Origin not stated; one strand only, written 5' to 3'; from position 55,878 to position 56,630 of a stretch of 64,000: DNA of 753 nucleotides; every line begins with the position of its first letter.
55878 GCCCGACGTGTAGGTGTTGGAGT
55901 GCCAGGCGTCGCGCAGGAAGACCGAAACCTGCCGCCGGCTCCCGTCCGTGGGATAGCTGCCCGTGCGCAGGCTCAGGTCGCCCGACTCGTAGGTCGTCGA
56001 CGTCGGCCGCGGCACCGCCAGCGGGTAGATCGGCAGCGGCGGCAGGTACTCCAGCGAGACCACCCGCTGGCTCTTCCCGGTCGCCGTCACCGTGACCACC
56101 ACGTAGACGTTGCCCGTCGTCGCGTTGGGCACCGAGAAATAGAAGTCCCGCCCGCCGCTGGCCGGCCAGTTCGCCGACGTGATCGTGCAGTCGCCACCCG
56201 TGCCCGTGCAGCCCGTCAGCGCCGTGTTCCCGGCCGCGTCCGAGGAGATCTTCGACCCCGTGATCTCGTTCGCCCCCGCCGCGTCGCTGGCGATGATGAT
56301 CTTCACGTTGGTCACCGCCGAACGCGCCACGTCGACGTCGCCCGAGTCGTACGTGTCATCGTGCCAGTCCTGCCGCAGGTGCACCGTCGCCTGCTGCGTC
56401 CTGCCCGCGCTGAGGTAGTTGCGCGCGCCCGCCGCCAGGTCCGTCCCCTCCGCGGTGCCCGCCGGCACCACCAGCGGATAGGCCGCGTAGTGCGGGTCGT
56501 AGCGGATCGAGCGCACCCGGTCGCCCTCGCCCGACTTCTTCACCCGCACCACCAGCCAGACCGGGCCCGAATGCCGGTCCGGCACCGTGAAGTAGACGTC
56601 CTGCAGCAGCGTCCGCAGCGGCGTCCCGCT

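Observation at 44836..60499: About 15.7 kb giant gene for a roughly 5,220-aa repetitive secreted protein built from an apparently undescribed ~150-aa Cys-pair module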

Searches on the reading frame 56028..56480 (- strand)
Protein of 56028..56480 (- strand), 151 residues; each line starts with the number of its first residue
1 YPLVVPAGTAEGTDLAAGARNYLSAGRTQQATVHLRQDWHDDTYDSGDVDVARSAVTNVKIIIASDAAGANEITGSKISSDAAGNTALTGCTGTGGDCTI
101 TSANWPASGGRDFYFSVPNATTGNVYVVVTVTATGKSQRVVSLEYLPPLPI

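Call 31: search_solved_structures(query=A2, max_evalue=10)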
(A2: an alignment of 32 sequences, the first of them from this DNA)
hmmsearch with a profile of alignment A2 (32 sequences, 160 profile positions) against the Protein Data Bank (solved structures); distinct sequences matched with E-value up to 10: 4.
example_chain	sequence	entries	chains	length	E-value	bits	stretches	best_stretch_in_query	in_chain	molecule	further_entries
7x4z_A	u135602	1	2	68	0.16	15.3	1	89-119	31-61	Disintegrin rhodostomin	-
1n4y_A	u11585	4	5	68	3.1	11.1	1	89-118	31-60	KISTRIN | Rhodostoxin-disintegrin rhodostomin | Disintegrin rhodostomin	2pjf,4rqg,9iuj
4r5u_A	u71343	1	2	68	3.4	11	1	89-118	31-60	Disintegrin rhodostomin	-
2pjg_A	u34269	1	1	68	3.8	10.9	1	89-118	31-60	Rhodostoxin-disintegrin rhodostomin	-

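Call 36: predict_structure(alignment_id=A2)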
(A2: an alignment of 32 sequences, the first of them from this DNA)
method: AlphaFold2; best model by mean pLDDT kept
length: 151 residues; sequences in the alignment: 32
mean_pLDDT: 95.9   pTM: 0.90
mean pLDDT of the five models: 95.9, 95.7, 94.9, 94.1, 91.4
residues with pLDDT >= 90: 143; 70-90: 7; 50-70: 1; < 50: 0
segments of 3 or more residues with pLDDT < 50: none
pLDDT, mean of each block of 10 residues (from residue 1): 97 92 94 97 96 97 98 98 97 97 95 97 97 97 92 60
secondary structure, 60 per line:
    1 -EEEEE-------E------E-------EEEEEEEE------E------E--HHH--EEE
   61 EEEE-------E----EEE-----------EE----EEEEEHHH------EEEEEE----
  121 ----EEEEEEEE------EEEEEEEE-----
elements in order: E2-6 E29-36 E58-64 E77-79 E97-101 E111-116 E125-132 E139-146
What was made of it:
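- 50053..59882 (-): 21 canonical ~150-aa Cys-pair Ig-like modules (aa 207-3483). AF2 model of aa 1341-1491 has pLDDT 95.9 (call 36).
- On Fibrillar adhesin (class): The AF2 model is a beta-sandwich with pLDDT 95.9 (call 36).
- Cys91 and Cys98 sit on the two arms of a hairpin (strand 91-92, turn 93-96, strand 97-101; call 36).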

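Call 38: search_protein_representatives(alignment_id=A2)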
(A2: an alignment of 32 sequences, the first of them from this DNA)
Query: 32 sequences, 160 profile positions. Proteins with E-value up to 0.001 (for the whole library): 16; up to 1e-10: 15; up to 1e-30: 14. The best 16 are listed.
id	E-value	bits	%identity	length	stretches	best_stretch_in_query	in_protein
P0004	0.0e+00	2842.8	-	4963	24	1-158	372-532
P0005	0.0e+00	2448.7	-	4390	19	1-159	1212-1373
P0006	0.0e+00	1956.3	-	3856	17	1-159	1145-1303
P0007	0.0e+00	1596.6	-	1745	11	1-159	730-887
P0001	0.0e+00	1247.2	-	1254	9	1-158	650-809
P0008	0.0e+00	1008.2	-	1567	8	1-159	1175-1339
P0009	3.3e-295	983.0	-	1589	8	1-159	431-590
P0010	4.3e-171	579.5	-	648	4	1-156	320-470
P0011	2.4e-58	213.1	-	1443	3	2-158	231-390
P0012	1.7e-57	210.3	-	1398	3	2-158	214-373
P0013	6.5e-44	166.1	-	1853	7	4-157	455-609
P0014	4.2e-33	131.0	-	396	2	1-115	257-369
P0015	2.6e-31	125.2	-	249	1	5-158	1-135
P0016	6.1e-31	124.0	-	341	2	1-111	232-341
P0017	7.7e-20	87.9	-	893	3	4-158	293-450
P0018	2.1e-09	54.0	-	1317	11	44-82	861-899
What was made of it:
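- Closest known: Fibrillar adhesins and giant repetitive surface proteins with Ig-like stalks. Same: Repeat number differs between relatives: 17-24 modules in the three homologues longer than 3,800 aa (call 38).
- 16 proteins have E<=1e-3 among 1.84e9 representatives (call 38).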

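Call 39: list_cluster_members(proteins=[P0004, P0005, P0006, P0011, P0012, P0013, P0017, P0018, P0008, P0009])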
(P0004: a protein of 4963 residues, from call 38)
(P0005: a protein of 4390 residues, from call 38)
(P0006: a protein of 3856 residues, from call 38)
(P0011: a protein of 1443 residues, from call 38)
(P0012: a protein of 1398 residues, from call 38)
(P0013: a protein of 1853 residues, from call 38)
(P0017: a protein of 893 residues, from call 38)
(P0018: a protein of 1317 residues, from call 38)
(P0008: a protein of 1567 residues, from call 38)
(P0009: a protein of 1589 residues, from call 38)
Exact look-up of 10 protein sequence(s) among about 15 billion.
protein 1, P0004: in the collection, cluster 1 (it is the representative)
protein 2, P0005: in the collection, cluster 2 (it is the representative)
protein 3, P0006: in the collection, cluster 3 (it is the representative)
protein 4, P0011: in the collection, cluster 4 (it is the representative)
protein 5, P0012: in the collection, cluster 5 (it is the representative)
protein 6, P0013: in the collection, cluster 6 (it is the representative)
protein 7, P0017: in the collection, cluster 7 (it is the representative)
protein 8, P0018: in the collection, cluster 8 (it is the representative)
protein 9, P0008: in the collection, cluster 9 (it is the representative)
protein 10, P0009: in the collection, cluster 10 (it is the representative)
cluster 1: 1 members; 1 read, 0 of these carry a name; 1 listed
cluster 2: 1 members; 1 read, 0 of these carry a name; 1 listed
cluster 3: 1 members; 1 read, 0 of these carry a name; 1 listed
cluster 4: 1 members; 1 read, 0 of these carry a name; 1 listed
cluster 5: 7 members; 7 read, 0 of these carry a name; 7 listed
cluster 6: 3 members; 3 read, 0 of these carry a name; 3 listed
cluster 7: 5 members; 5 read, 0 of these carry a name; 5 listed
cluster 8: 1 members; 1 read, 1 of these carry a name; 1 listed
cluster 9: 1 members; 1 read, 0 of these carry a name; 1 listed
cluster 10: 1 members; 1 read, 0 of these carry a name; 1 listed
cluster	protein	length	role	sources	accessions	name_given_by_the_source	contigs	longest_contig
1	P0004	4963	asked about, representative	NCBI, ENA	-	-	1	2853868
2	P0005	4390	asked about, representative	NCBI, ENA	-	-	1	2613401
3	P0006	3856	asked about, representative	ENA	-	-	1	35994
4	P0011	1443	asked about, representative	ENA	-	-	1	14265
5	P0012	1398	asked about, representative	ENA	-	-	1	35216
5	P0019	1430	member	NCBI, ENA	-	-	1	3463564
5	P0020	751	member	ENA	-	-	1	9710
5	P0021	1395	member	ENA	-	-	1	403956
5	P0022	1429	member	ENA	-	-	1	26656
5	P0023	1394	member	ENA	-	-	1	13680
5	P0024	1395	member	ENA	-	-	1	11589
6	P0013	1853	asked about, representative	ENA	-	-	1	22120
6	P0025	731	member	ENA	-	-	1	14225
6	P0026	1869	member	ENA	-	-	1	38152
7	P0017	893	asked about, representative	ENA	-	-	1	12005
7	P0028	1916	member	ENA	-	-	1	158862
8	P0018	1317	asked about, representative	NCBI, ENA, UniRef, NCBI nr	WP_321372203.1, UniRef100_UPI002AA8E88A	hypothetical protein [uncultured Draconibacterium sp.] | hypothetical protein n=1 Tax=uncultured Draconibacterium sp. TaxID=1573823 ...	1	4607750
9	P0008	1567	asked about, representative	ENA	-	-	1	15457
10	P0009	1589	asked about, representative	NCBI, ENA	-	-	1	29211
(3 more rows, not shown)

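Call 40: fold_search(model_id=the predicted structure, library=pdb)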
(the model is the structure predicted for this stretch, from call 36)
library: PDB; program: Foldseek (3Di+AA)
matches with E <= 10: 1508; with E <= 0.001: 0
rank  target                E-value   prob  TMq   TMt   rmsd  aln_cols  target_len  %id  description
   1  3coo_B                1.7e-03  1.00  0.50  0.54   5.1       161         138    9  The crystal structure of Reelin-N domain of F-spondin (released 2008-08-26)
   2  2zot_C                3.2e-03  1.00  0.49  0.52   5.4       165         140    8  Crystal structure of human F-spondin reeler domain (fragment 1) (released 2008-10-14)
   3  4ei0_B                3.6e-03  1.00  0.48  0.26   7.9       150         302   10  Crystal structure of a DUF4466 family protein (PARMER_03218) from Parabacteroides merdae ATCC 43184 at 2.00 A resoluti (released 2012-05-30)
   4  8gsx                  4.9e-03  1.00  0.49  0.30   9.7       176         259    7  X-ray structure of Clostridium perfringens pili protein B collagen-binding domains (released 2023-06-07)
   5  4ei0_A                5.8e-03  1.00  0.48  0.26   7.9       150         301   10  Crystal structure of a DUF4466 family protein (PARMER_03218) from Parabacteroides merdae ATCC 43184 at 2.00 A resoluti (released 2012-05-30)
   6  1l4i_B                6.5e-03  0.99  0.38  0.32   5.8       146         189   12  Crystal Structure of the Periplasmic Chaperone SfaE (released 2002-06-12)
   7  5l7r_A                6.5e-03  0.96  0.39  0.14  12.3       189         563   14  Crystal structure of BvGH123 (released 2017-03-22)
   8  4bhu_I                7.6e-03  0.98  0.38  0.45   7.4       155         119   12  Crystal structure of BslA - A bacterial hydrophobin (released 2013-08-14)
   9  5l7u_B                7.6e-03  0.75  0.30  0.11  14.5       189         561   14  Crystal structure of BvGH123 with bound GalNAc (released 2017-03-22)
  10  5ln8_B                8.0e-03  0.97  0.39  0.44   8.7       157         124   11  Crystal structure of self-complemented MyfA, the major subunit of Myf fimbriae from Yersinia enterocolitica, in comple (released 2016-08-24)
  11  2zou_A                8.4e-03  1.00  0.54  0.59   4.3       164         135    8  Crystal structure of human F-spondin reeler domain (fragment 2) (released 2008-10-14)
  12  9ifr                  8.9e-03  0.93  0.34  0.39   9.0       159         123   17  CLIPPER domain from the Gram-negative fibrillar adhesin "B9T28_05395 (released 2025-11-26)
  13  5t99_A                9.4e-03  0.99  0.40  0.11   6.1       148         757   14  Crystal structure of BuGH2Awt in complex with Galactoisofagomine (released 2017-09-13)
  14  7sqc_F0               1.0e-02  0.95  0.34  0.20   6.5       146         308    9  Ciliary C1 central pair apparatus isolated from Chlamydomonas reinhardtii (released 2022-04-13)
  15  5lnd_A                1.1e-02  0.97  0.39  0.45   8.7       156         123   11  Crystal structure of self-complemented MyfA, the major subunit of Myf fimbriae from Yersinia enterocolitica (released 2016-08-24)
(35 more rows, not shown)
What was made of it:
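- On Reeler domain: Best Foldseek E = 1.7e-3, TM 0.50-0.54, 8-9% identity (call 40).
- Closest known: Reeler domain. Same: They are the best structural superpositions of the module: TM 0.48-0.54 over about 150-165 columns (call 40).
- Structural neighbours are Ig-like domains of adhesins, pilins and reeler at TM about 0.5 (call 40).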

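Call 42: find_encoding_contigs(protein=P0004, flank=10000, max_places=3)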
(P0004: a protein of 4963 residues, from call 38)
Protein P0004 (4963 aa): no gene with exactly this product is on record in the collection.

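Call 43: find_encoding_contigs(protein=P0005, flank=10000, max_places=3)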
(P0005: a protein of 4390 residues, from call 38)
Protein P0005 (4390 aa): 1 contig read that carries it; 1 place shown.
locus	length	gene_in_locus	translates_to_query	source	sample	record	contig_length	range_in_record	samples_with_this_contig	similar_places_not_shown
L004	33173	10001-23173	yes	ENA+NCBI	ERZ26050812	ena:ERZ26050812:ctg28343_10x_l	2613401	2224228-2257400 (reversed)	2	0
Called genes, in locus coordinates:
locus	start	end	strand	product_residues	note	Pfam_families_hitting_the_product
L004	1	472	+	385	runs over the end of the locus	PF03060:NMO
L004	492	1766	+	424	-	PF02515:CoA_transf_3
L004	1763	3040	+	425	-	PF02515:CoA_transf_3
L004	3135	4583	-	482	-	-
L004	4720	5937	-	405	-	PF01266:DAO, PF13450:NAD_binding_8 (weak)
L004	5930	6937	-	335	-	PF00586:AIRS, PF02769:AIRS_C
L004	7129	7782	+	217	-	PF01035:DNA_binding_1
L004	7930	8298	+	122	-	-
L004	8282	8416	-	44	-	-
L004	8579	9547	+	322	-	-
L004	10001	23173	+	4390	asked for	-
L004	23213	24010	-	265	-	PF00561:Abhydrolase_1 (faint), PF12146:Hydrolase_4 (faint)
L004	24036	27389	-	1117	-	PF02687:FtsX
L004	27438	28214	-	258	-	PF00005:ABC_tran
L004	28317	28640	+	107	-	-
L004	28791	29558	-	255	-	PF01557:FAA_hydrolase (weak)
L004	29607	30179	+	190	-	PF20680:DUF6817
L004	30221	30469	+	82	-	-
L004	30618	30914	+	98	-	-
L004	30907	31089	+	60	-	-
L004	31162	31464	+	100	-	-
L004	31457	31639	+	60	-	-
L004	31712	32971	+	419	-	PF22691:Thiolase_C_1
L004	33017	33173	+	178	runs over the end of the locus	PF01796:OB_ChsH2_C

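Call 45: search_protein_families(library=pfam, max_evalue=0.01, proteins=[P0011, P0019, P0026, P0028, P0018, P0009])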
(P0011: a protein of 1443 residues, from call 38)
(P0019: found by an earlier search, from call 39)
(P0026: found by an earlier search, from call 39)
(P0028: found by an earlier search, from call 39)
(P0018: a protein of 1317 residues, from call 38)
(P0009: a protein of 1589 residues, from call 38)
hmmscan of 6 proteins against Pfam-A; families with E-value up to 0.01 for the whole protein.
P0011 (1443 aa): 0 families

P0019 (1430 aa): 0 families

P0026 (1869 aa): 2 families
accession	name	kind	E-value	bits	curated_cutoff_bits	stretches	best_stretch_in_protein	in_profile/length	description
PF07987.16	DUF1775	-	0.0005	20.9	25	0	902-974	75-143/146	Domain of unkown function (DUF1775)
PF24107.1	DUF7382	-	0.0024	18.1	27.4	0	477-498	14-35/65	Domain of unknown function (DUF7382)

P0028 (1916 aa): 1 family
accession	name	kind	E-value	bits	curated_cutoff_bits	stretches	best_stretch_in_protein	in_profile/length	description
PF02663.19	FmdE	-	0.0008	19.9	22.9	0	834-870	49-85/133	FmdE, Molybdenum formylmethanofuran dehydrogenase operon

P0018 (1317 aa): 2 families
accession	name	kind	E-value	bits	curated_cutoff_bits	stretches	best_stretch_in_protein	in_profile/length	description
PF22352.2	K319L-like_PKD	-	1.4e-22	79.9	27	0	396-470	1-84/84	K319L-like, PKD domain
PF19860.4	DUF6334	-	8.7e-09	35.4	25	0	462-494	47-79/125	Family of unknown function (DUF6334)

P0009 (1589 aa): 0 families
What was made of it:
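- On Described bacterial Ig-like repeat families (Big_1-13, Cadherin, VCBS, FG-GAP, DUF11, CARDB and others in Pfam): The most distant hit, P0018 (profile E = 2.1e-9), carries a K319L-like PKD domain (call 45).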

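Call 74: search_protein_families(library=pfam, max_evalue=1, proteins=[L004:8579-9547:+])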
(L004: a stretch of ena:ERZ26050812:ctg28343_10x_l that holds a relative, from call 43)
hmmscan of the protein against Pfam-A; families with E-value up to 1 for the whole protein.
L004:8579-9547:+ (322 aa): 26 families (the best 25 are shown)
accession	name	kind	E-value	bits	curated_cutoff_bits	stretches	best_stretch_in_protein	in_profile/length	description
PF25764.1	KIF21A_4th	-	1.3e-08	35.2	33.1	3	164-247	64-149/183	KIF21A-like domain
PF04513.17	Baculo_PEP_C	-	0.00017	22.1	38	0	233-294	13-74/140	Baculovirus polyhedron envelope protein, PEP, C terminus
PF00038.26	Filament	-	0.00058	20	40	1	55-161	180-285/313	Intermediate filament protein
PF07798.16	CCDC90-like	-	0.0011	19.3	33.5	1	161-252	65-156/175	Coiled-coil domain-containing protein 90-like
PF06810.17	Phage_scaffold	-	0.0014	19.1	35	1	158-251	26-112/170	Phage capsid assembly scaffolding protein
PF07464.16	ApoLp-III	-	0.0034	18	36.3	1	20-94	7-81/146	Apolipophorin-III precursor (apoLp-III)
PF19658.4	DUF6161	-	0.004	17.1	27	1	124-187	7-70/216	Family of unknown function (DUF6161)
PF25600.1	TRIM_CC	-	0.0078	16.5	30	1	176-240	3-67/142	TRIM protein coiled-coil region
PF15035.11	Rootletin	-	0.015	15.7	36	1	54-215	35-186/188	Ciliary rootlet component, centrosome cohesion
PF12128.14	DUF3584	-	0.015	13.2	31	1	49-293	254-509/1191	Protein of unknown function (DUF3584)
PF10805.13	DUF2730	-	0.017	15.6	24.9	0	70-125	32-85/102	Protein of unknown function (DUF2730)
PF21408.2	MTR4-like_stalk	-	0.029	15.1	24.2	0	78-120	15-60/64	Exosome RNA helicase MTR4-like, stalk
PF17078.10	SHE3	-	0.11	12.7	30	0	135-294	45-194/228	SWI5-dependent HO expression protein 3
PF05377.16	FlaC_arch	-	0.12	13.2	27.8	0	180-203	1-24/55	Flagella accessory protein C (FlaC)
PF16533.10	SOAR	-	0.25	11.8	25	0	157-204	38-85/101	STIM1 Orai1-activating region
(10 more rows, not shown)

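Call 80: find_encoding_contigs(protein=P0019, flank=6000, max_places=2)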
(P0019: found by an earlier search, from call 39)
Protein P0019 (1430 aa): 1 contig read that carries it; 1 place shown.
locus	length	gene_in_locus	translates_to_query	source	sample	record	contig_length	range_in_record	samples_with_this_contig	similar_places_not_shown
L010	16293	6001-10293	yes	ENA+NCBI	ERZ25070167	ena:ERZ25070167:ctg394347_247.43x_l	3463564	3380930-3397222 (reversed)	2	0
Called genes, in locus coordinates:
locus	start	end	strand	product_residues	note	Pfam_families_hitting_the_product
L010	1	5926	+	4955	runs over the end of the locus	-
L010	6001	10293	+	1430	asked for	-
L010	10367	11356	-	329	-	PF00248:Aldo_ket_red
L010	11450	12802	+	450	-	PF01933:CofD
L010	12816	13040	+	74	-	PF03840:SecG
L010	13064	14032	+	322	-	PF00551:Formyl_trans_N, PF02911:Formyl_trans_C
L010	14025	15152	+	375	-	PF21016:RlmN_N, PF04055:Radical_SAM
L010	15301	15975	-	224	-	PF01386:Ribosomal_L25p, PF14693:Ribosomal_TL5_C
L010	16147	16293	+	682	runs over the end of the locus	PF05378:Hydant_A_N, PF01968:Hydantoinase_A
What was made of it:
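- A 4,955-aa neighbour of P0019 lies on a 247x contig (call 80).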

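Call 81: find_encoding_contigs(protein=P0011, flank=6000, max_places=2)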
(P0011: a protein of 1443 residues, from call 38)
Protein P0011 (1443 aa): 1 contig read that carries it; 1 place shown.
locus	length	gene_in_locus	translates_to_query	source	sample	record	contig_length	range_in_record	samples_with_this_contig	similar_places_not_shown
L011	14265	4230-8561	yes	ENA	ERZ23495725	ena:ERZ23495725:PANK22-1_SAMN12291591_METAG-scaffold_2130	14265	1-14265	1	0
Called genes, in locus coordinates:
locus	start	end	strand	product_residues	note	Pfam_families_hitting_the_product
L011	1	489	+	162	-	?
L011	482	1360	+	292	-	PF00378:ECH_1, PF16113:ECH_2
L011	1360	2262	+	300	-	PF12146:Hydrolase_4, PF00561:Abhydrolase_1, PF12697:Abhydrolase_6, PF01764:Lipase_3 (faint)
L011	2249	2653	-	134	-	PF01850:PIN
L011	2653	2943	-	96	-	-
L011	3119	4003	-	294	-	PF04055:Radical_SAM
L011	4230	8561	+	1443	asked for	-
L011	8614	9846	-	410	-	PF02515:CoA_transf_3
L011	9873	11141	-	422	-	PF02515:CoA_transf_3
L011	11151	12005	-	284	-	PF16360:GTP-bdg_M, PF00350:Dynamin_N (faint), PF01926:MMR_HSR1, PF02421:FeoB_N (faint)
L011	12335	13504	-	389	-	PF00155:Aminotran_1_2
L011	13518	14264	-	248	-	?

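Call 82: find_encoding_contigs(protein=P0026, flank=6000, max_places=2)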
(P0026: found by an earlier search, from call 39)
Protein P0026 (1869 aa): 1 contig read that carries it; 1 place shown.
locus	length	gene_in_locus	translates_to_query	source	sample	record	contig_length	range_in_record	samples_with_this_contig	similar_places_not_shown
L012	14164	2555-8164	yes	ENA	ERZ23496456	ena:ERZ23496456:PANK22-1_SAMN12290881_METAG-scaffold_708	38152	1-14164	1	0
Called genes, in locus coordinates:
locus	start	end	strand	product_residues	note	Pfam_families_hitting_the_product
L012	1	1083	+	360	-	?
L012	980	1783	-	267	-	-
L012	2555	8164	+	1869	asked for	-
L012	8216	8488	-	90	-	-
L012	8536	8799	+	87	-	-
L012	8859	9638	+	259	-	PF00106:adh_short, PF13561:adh_short_C2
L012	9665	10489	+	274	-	PF00378:ECH_1, PF16113:ECH_2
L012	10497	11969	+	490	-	PF16940:Tic110 (faint), PF01471:PG_binding_1 (faint)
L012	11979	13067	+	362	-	PF02746:MR_MLE_N, PF13378:MR_MLE_C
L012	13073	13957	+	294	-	PF03602:Cons_hypoth95 (faint), PF01555:N6_N4_Mtase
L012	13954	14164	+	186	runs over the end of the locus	-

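Call 83: find_encoding_contigs(protein=P0028, flank=6000, max_places=2)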
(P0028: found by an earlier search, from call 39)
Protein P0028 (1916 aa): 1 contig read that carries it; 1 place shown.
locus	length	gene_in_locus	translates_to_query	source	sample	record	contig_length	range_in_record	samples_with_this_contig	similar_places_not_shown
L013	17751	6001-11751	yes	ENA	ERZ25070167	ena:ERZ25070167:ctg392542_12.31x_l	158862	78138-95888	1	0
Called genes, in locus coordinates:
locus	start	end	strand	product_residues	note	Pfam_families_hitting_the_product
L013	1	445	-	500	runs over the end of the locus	PF00909:Ammonium_transp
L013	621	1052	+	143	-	PF04075:F420H2_quin_red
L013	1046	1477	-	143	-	PF01850:PIN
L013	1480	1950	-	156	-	-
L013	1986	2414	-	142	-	PF01850:PIN (weak)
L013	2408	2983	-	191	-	-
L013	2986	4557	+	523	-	PF00270:DEAD, PF00271:Helicase_C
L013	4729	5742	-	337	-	-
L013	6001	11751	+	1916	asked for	-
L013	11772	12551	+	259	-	PF00106:adh_short, PF03435:Sacchrp_dh_NADP (faint), PF13561:adh_short_C2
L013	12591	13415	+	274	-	PF00378:ECH_1, PF16113:ECH_2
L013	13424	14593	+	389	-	-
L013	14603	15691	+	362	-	PF02746:MR_MLE_N, PF13378:MR_MLE_C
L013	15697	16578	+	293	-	PF03602:Cons_hypoth95 (faint), PF01555:N6_N4_Mtase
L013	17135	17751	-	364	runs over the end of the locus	PF08240:ADH_N, PF16912:Glu_dehyd_C, PF00107:ADH_zinc_N, PF13602:ADH_zinc_N_2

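Call 85: find_encoding_contigs(protein=P0008, flank=8000, max_places=3)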
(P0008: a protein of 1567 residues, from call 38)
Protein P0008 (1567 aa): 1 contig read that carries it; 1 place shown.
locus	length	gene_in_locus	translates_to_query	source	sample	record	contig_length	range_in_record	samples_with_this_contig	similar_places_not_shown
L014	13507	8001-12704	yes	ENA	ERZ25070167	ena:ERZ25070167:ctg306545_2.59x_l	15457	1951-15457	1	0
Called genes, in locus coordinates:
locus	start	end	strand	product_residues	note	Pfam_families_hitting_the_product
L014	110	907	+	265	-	PF00378:ECH_1, PF16113:ECH_2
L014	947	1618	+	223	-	PF05685:Uma2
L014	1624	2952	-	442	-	PF02515:CoA_transf_3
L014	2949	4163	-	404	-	PF02515:CoA_transf_3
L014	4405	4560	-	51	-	-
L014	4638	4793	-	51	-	-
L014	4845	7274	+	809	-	PF02515:CoA_transf_3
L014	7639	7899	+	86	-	-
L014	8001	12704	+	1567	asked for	-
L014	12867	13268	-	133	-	-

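Call 86: find_encoding_contigs(protein=P0009, flank=8000, max_places=3)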
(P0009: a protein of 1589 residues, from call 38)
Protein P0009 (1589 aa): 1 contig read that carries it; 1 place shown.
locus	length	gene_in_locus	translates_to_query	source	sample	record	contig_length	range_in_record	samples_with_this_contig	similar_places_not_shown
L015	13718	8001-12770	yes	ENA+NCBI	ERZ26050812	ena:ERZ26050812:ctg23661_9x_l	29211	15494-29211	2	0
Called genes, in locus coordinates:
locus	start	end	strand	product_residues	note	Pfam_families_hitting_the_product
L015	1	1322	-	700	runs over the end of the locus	PF02589:LUD_dom, PF13187:Fer4_9 (faint), PF00037:Fer4 (faint), PF12797:Fer4_2 (faint), PF12838:Fer4_7, PF13183:Fer4_8, PF13534:Fer4_17 (weak), PF02754:CCG, +3 more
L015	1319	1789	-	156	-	PF02589:LUD_dom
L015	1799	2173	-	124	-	-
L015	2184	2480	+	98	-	-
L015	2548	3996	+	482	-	PF02386:TrkH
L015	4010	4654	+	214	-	PF01370:Epimerase (weak), PF02254:TrkA_N, PF03446:NAD_binding_2 (weak), PF03721:UDPG_MGDP_dh_N (weak)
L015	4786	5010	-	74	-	PF24696:UGSC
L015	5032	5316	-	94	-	PF24696:UGSC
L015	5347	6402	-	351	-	-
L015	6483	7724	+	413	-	-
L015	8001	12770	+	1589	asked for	-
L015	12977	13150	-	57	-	-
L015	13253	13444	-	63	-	-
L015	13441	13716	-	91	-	?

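Call 87: find_encoding_contigs(protein=P0006, flank=10000, max_places=3)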
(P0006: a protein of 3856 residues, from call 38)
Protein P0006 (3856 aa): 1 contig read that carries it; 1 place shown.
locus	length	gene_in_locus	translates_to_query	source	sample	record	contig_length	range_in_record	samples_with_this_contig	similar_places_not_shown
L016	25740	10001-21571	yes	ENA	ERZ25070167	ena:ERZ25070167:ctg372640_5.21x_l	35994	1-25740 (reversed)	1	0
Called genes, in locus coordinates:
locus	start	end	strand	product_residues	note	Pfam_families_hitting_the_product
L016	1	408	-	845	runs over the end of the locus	PF04851:ResIII, PF00270:DEAD (faint)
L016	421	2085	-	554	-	PF01555:N6_N4_Mtase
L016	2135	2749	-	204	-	PF01121:CoaE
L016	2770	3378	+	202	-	PF03352:Adenine_glyco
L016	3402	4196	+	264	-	PF00378:ECH_1, PF16113:ECH_2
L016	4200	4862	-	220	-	PF05685:Uma2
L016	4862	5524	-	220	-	PF05685:Uma2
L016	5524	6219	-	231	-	PF05685:Uma2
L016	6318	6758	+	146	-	PF13669:Glyoxalase_4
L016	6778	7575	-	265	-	PF00106:adh_short, PF13561:adh_short_C2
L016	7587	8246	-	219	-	PF00149:Metallophos (weak), PF12850:Metallophos_2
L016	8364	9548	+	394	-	PF22691:Thiolase_C_1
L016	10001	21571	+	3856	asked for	-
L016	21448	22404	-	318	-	-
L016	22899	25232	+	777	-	-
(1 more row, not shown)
